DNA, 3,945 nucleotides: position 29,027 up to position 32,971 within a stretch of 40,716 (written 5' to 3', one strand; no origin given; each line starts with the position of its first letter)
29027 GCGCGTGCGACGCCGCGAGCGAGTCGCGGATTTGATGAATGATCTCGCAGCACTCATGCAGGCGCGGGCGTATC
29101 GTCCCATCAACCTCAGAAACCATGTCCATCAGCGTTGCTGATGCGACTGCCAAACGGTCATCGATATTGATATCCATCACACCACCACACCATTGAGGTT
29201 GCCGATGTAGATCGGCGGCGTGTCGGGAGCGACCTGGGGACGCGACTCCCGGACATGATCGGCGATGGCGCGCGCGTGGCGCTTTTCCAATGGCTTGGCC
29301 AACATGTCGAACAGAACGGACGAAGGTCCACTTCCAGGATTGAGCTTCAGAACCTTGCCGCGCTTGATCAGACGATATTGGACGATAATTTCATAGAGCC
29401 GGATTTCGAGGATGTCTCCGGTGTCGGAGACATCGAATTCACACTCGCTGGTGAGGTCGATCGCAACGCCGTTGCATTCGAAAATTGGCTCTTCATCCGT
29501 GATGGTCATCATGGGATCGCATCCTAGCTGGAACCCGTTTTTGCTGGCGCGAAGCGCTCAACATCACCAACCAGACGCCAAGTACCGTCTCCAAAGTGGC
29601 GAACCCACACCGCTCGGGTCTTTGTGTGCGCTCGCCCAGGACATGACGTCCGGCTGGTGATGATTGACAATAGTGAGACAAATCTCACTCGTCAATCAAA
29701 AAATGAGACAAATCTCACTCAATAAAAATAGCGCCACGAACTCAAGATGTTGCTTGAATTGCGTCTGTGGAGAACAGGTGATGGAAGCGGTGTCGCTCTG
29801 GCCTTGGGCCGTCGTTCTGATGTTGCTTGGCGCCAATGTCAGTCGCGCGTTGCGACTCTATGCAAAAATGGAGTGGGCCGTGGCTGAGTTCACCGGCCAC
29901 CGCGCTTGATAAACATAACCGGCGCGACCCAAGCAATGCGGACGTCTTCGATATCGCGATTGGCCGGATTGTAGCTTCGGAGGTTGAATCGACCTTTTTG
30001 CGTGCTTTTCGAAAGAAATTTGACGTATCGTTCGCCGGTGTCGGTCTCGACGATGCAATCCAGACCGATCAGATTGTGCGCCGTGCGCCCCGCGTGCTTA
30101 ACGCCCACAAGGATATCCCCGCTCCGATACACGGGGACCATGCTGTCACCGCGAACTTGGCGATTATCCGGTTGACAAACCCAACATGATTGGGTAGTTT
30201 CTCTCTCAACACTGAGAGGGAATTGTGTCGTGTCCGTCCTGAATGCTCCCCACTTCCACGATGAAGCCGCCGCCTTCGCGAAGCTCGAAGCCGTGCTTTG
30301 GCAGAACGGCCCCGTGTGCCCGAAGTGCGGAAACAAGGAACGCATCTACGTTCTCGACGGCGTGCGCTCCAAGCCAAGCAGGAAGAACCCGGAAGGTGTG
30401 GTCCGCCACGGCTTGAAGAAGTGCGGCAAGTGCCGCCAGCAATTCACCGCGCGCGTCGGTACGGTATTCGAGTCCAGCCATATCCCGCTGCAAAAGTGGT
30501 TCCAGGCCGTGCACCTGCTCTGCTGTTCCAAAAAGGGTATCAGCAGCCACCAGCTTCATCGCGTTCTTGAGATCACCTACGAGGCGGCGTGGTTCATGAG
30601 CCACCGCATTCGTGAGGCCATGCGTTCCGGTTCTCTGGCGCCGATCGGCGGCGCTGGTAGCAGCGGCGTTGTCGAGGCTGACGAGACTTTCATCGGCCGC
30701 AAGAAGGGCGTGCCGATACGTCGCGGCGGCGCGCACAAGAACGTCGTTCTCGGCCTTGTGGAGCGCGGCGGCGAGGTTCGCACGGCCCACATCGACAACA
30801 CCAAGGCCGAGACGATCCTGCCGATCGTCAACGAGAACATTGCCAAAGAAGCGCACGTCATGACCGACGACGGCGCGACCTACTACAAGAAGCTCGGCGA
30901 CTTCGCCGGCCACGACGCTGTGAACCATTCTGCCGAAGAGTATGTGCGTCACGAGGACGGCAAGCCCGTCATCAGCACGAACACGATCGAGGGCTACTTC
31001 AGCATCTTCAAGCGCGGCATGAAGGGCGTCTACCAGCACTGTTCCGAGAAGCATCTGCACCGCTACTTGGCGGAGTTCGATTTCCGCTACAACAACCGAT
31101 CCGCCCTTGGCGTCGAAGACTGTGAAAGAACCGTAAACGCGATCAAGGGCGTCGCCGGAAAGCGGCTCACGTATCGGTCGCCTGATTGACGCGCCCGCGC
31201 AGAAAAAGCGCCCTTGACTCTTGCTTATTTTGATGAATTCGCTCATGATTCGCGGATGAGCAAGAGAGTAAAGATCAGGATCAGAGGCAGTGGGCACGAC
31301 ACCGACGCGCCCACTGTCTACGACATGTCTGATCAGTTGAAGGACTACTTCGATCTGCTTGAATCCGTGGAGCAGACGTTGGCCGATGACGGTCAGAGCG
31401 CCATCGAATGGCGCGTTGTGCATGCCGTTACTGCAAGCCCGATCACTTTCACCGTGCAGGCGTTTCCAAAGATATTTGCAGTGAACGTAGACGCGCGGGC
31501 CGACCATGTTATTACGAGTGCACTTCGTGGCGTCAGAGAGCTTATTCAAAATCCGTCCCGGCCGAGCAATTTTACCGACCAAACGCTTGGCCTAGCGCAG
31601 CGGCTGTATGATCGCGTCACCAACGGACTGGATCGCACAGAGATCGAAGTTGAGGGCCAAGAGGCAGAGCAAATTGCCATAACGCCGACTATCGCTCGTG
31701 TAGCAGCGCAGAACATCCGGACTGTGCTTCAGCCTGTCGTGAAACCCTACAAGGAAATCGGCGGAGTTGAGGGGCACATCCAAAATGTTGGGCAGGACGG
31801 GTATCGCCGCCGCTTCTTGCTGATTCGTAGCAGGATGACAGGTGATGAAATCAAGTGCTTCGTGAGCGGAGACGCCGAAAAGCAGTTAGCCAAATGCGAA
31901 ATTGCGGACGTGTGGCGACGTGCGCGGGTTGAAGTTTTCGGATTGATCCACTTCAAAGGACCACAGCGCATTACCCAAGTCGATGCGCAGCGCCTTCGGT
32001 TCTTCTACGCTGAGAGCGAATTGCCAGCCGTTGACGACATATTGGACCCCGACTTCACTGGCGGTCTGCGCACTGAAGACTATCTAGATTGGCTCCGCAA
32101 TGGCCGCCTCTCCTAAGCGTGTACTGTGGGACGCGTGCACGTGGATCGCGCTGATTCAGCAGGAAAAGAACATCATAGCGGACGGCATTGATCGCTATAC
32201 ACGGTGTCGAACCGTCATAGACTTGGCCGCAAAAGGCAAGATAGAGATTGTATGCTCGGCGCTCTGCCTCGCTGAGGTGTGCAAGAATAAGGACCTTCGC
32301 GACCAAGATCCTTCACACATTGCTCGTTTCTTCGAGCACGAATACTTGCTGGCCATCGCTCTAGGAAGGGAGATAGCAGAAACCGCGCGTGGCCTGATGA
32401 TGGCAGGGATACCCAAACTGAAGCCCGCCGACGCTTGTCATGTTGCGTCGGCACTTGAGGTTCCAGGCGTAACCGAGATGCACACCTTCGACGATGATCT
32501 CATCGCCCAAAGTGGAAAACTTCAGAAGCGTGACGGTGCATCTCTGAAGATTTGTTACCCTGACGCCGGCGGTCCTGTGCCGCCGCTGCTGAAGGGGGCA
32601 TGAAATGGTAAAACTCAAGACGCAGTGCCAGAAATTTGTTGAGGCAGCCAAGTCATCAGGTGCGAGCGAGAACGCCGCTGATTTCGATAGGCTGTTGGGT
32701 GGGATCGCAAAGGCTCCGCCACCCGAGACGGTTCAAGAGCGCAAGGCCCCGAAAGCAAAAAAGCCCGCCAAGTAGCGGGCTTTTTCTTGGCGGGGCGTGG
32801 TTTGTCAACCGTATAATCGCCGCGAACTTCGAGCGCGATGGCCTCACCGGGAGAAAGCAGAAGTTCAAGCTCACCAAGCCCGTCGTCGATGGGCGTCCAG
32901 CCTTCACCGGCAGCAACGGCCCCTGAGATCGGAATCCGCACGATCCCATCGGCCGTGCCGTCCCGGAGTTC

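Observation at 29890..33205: Repressor gene split at its GDSM active site by an IS1595-family element with a perfect 8-bp target duplication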

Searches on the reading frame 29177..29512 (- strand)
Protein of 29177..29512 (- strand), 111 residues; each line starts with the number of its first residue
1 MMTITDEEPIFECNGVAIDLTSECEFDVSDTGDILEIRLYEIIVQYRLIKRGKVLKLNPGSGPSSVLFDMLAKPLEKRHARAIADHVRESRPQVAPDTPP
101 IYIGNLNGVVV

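Call 55: search_protein_families(library=pfam, proteins=[window:29177-29512:-], max_evalue=0.01)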
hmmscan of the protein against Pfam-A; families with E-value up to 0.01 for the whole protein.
window:29177-29512:- (111 aa): 0 families

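Call 61: find_encoding_contigs(protein=window:29177-29512:-, flank=6000, max_places=10)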
Protein window:29177-29512:- (111 aa): 6 contigs read that carry it; 3 places shown.
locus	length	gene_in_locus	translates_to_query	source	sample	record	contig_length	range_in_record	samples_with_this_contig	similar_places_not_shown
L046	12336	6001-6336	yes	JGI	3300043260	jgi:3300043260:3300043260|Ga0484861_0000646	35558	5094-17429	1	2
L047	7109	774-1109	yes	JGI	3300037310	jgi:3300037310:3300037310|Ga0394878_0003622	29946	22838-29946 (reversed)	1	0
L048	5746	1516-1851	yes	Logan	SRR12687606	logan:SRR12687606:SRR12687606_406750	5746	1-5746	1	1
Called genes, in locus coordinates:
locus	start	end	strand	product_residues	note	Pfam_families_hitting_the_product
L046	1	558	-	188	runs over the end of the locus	-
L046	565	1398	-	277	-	-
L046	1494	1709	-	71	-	-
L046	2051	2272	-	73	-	-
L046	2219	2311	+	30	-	-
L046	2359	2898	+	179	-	PF01381:HTH_3 (weak), PF13443:HTH_26 (weak)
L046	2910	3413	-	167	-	-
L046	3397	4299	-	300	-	-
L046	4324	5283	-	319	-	PF12760:Zn_ribbon_IS1595, PF12762:DDE_Tnp_IS1595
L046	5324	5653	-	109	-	-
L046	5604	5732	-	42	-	-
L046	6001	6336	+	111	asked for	-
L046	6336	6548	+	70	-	-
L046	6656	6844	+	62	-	-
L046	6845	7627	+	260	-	PF04404:ERF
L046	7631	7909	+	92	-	-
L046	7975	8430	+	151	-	PF07105:DUF1367 (faint)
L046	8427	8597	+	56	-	-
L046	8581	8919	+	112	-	PF01844:HNH, PF14279:HNH_5 (weak)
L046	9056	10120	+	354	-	PF00589:Phage_integrase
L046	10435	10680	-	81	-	-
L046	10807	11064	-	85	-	-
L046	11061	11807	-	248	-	PF00959:Phage_lysozyme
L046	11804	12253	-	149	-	-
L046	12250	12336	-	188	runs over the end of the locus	-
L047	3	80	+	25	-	?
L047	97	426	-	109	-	-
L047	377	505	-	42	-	-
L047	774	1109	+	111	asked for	-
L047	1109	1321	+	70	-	-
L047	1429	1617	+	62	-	-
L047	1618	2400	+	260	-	PF04404:ERF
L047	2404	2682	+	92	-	-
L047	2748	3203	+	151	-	PF07105:DUF1367 (faint)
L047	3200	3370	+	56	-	-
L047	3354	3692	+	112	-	PF01844:HNH, PF14279:HNH_5 (weak)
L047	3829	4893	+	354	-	PF00589:Phage_integrase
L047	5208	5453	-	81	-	-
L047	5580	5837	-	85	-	-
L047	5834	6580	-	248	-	PF00959:Phage_lysozyme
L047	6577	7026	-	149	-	-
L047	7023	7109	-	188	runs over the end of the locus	-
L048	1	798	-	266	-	?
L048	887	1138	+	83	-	-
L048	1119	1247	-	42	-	-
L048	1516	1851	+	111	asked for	-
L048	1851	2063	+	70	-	-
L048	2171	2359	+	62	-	-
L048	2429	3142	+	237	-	PF04404:ERF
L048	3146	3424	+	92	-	-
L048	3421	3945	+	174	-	PF07105:DUF1367 (faint)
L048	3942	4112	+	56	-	-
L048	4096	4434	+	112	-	PF01844:HNH, PF14279:HNH_5 (weak)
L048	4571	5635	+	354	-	PF00589:Phage_integrase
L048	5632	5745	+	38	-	?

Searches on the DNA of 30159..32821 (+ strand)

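Call 9: search_dna_similar(query=window:30159-32821:+, collection=phages, mode=distant)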
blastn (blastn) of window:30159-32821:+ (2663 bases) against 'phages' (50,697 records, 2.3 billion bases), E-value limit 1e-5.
No match.

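Call 11: search_dna_similar(query=window:30159-32821:+, collection=plasmids, mode=distant)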
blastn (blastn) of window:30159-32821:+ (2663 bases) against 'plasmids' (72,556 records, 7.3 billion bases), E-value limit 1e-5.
Records with a match: 39; places in all: 39; records where one place covers at least 80% of the query: 0.
Best place of each record, by identity: 60-80% 39.
By first word of the organism name: Pseudosulfitobacter 30; Mesorhizobium 3; Bradyrhizobium 2; Roseomonas 1; Sulfitobacter 1; Methylobacterium 1; Azospirillum 1.
By predicted mobility (MOB-suite, as given by PLSDB): non-mobilizable 36; conjugative 2; mobilizable 1.
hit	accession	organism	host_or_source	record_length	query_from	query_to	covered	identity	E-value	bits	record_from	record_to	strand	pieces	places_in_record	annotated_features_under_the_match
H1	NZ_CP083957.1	Mesorhizobium sp. B1-1-8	cell culture,soil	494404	1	961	36%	66.6%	1e-62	250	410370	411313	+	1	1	none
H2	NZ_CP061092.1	Roseomonas marmotae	Marmota himalayana,pure culture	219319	71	952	29%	68.6%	4e-48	263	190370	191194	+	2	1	IS1595 family transposase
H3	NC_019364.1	Sulfitobacter guttiformis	-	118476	201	962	29%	65.7%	7e-39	170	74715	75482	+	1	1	IS1595 family transposase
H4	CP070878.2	Pseudosulfitobacter pseudonitzschiae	Skeletonema costatum,The surface ...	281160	1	940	25%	70.6%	3e-43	299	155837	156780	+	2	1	IS1595 family transposase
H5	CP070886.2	Pseudosulfitobacter pseudonitzschiae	Skeletonema costatum,The surface ...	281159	1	940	25%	70.6%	3e-43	299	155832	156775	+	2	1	IS1595 family transposase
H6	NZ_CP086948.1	Pseudosulfitobacter pseudonitzschiae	Skeletonema costatum,The surface ...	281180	1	940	25%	70.6%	3e-43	299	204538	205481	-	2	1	IS1595 family transposase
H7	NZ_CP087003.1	Pseudosulfitobacter pseudonitzschiae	Skeletonema costatum,The surface ...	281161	1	940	25%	70.6%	3e-43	299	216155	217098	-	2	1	IS1595 family transposase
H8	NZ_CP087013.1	Pseudosulfitobacter pseudonitzschiae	Mediolabrus comicus,The surface ...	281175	1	940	25%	70.6%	3e-43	299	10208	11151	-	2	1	IS1595 family transposase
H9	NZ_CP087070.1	Pseudosulfitobacter pseudonitzschiae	Mediolabrus comicus,The surface ...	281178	1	940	25%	70.6%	3e-43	299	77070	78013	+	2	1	IS1595 family transposase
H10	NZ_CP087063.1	Pseudosulfitobacter pseudonitzschiae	Mediolabrus comicus,The surface ...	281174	1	940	25%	70.6%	3e-43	299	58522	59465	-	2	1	IS1595 family transposase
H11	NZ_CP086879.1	Pseudosulfitobacter pseudonitzschiae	Skeletonema costatum,The surface ...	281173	1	940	25%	70.6%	3e-43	299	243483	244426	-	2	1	IS1595 family transposase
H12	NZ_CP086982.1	Pseudosulfitobacter pseudonitzschiae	Skeletonema costatum,The surface ...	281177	1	940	25%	70.6%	3e-43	299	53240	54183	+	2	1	IS1595 family transposase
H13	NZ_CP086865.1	Pseudosulfitobacter pseudonitzschiae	Skeletonema costatum,The surface ...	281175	1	940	25%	70.6%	3e-43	299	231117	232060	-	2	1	IS1595 family transposase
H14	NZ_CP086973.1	Pseudosulfitobacter pseudonitzschiae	Skeletonema costatum,The surface ...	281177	1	940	25%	70.6%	3e-43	299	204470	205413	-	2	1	IS1595 family transposase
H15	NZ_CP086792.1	Pseudosulfitobacter pseudonitzschiae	Thalassiosira tenera,The surface ...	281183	1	940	25%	70.6%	3e-43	299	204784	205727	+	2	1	IS1595 family transposase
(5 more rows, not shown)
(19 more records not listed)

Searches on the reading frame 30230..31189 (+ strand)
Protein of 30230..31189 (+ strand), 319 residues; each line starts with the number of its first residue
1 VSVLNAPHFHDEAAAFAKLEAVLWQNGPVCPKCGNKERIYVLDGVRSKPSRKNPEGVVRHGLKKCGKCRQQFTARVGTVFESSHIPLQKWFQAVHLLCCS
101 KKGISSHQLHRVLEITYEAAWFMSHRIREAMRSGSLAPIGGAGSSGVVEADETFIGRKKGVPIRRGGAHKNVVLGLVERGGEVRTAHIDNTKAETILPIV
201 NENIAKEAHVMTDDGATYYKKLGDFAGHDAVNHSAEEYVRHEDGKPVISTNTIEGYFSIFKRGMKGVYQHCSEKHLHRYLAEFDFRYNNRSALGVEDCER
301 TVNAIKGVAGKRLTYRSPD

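Call 5: search_protein_families(library=pfam, proteins=[window:30230-31189:+], max_evalue=0.1)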
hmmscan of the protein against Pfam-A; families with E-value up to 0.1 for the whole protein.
window:30230-31189:+ (319 aa): 2 families
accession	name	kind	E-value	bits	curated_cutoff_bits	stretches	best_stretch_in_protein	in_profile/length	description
PF12762.13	DDE_Tnp_IS1595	-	2.5e-34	118.9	27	1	145-288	3-153/153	ISXO2-like transposase domain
PF12760.12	Zn_ribbon_IS1595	-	2e-08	34.5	25.4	1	11-71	2-46/46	Transposase zinc-ribbon domain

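Call 6: search_protein_families(library=ncbifam, proteins=[window:30230-31189:+], max_evalue=0.1)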
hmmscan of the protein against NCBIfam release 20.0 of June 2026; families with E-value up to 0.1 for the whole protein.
window:30230-31189:+ (319 aa): 1 family
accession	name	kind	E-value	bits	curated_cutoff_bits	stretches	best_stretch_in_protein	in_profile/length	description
NF033547.1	transpos_IS1595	equivalog_domain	3.9e-56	190.3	75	1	82-290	1-215/215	IS1595 family transposase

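Call 7: search_protein_families(library=padloc, proteins=[window:30230-31189:+], max_evalue=1)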
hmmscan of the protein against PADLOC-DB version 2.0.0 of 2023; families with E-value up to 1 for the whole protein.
window:30230-31189:+ (319 aa): 0 families

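Call 8: search_protein_families(library=phrogs, proteins=[window:30230-31189:+], max_evalue=0.01)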
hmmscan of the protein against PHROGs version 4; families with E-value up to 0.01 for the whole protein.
window:30230-31189:+ (319 aa): 5 families
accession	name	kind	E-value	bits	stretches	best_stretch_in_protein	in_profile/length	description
phrog_25593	-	unknown function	2.3e-35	123.3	2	9-155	21-150/344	-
phrog_9697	-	unknown function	8e-16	59.2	1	103-245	22-161/164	-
phrog_13752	-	unknown function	8.7e-08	33.2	1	170-291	3-117/131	-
phrog_10675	-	unknown function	0.0025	19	0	26-75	4-44/98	-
phrog_6504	-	unknown function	0.0038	18.4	0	24-86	4-58/61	-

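Call 12: find_encoding_contigs(protein=window:30230-31189:+, flank=10000, max_places=10)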
Protein window:30230-31189:+ (319 aa): 1 contig read that carries it; 1 place shown.
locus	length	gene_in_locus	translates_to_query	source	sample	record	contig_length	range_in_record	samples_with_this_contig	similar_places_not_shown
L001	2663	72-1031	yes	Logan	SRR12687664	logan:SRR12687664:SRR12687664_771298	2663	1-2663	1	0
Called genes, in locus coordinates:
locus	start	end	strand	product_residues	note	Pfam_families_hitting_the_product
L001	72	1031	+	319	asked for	PF12760:Zn_ribbon_IS1595, PF12762:DDE_Tnp_IS1595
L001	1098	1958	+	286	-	-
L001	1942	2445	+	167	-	-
